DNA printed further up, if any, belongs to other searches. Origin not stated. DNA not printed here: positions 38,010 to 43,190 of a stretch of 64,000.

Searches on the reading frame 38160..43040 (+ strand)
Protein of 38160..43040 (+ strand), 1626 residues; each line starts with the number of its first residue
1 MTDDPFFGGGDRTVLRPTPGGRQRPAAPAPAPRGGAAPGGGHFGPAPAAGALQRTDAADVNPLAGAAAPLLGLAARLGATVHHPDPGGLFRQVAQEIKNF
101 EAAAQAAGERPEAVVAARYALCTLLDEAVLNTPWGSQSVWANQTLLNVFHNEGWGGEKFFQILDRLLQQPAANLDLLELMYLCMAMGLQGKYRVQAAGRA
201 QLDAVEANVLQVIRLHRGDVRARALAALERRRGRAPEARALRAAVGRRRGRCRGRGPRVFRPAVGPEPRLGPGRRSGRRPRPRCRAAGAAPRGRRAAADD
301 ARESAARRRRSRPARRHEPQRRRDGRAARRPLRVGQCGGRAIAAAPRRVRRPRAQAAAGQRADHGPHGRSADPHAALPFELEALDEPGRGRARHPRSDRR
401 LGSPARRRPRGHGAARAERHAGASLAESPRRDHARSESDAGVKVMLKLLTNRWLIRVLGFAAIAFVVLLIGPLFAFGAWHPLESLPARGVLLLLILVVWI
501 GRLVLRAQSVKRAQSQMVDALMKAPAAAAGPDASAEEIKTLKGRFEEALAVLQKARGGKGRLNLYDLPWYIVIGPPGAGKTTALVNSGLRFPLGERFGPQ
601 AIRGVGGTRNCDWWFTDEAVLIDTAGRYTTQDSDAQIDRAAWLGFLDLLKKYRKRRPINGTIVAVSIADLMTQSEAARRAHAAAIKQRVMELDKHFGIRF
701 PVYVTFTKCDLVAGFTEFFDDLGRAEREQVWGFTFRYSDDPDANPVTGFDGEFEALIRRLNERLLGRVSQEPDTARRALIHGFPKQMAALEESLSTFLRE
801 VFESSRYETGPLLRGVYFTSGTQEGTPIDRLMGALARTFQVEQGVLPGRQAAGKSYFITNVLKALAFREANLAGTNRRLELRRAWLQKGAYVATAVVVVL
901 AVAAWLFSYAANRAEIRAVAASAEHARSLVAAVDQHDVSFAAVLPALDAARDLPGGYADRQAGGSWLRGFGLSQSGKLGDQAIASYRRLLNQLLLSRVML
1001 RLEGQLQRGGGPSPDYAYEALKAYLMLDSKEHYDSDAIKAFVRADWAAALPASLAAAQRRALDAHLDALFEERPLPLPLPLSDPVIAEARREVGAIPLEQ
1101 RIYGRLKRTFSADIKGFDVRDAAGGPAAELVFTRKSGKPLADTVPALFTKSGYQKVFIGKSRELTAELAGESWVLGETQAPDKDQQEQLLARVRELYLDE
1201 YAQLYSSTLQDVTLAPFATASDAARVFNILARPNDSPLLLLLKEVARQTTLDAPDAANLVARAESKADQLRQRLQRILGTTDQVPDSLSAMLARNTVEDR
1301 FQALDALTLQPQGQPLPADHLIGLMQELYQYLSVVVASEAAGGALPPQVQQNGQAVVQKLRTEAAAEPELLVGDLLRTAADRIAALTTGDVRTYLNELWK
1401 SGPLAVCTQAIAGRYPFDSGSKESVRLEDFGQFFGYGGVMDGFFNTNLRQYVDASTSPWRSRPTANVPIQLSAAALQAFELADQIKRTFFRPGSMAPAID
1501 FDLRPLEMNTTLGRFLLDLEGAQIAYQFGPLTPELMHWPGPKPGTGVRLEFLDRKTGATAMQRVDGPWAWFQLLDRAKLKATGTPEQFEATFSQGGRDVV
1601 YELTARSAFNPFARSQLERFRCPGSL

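Call 64: search_protein_families(library=ncbifam, proteins=[window:38160-43040:+], max_evalue=0.00001)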
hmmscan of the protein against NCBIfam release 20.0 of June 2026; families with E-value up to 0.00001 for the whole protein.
window:38160-43040:+ (1626 aa): 9 families
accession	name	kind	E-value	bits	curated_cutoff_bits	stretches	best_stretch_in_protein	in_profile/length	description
TIGR03348.1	VI_IcmF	equivalog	0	1206.9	388.15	1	456-1624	2-1168/1168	type VI secretion system membrane subunit TssM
NF005444.0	PRK07033.1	equivalog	8.1e-68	229.4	520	1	34-227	20-212/438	DotU family type VI secretion system protein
NF038226.1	IcmF_IVB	equivalog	2.2e-56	191.4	1000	2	646-1257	88-642/973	type IVB secretion system protein IcmF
TIGR03349.1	IV_VI_DotU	subfamily_domain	9.2e-54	182.4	89.95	1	61-236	1-177/211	DotU/TssL family secretion system protein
NF038228.1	IcmH_DotU_IVB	equivalog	4e-45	154.2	50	1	59-224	37-203/258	type IVB secretion system protein IcmH/DotU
NF005999.0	PRK08126.1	subfamily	4.8e-38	131.1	571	1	52-222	54-223/432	hypothetical protein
NF038239.1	T6SS_TssL_short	exception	9.8e-15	54.6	180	1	76-201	17-143/207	type VI secretion system protein TssL, short form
NF011283.0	PRK14693.1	equivalog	1.4e-10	40.3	686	1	56-240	111-298/552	hypothetical protein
NF005445.0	PRK07034.1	equivalog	6.9e-09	34.9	703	1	92-201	172-278/536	hypothetical protein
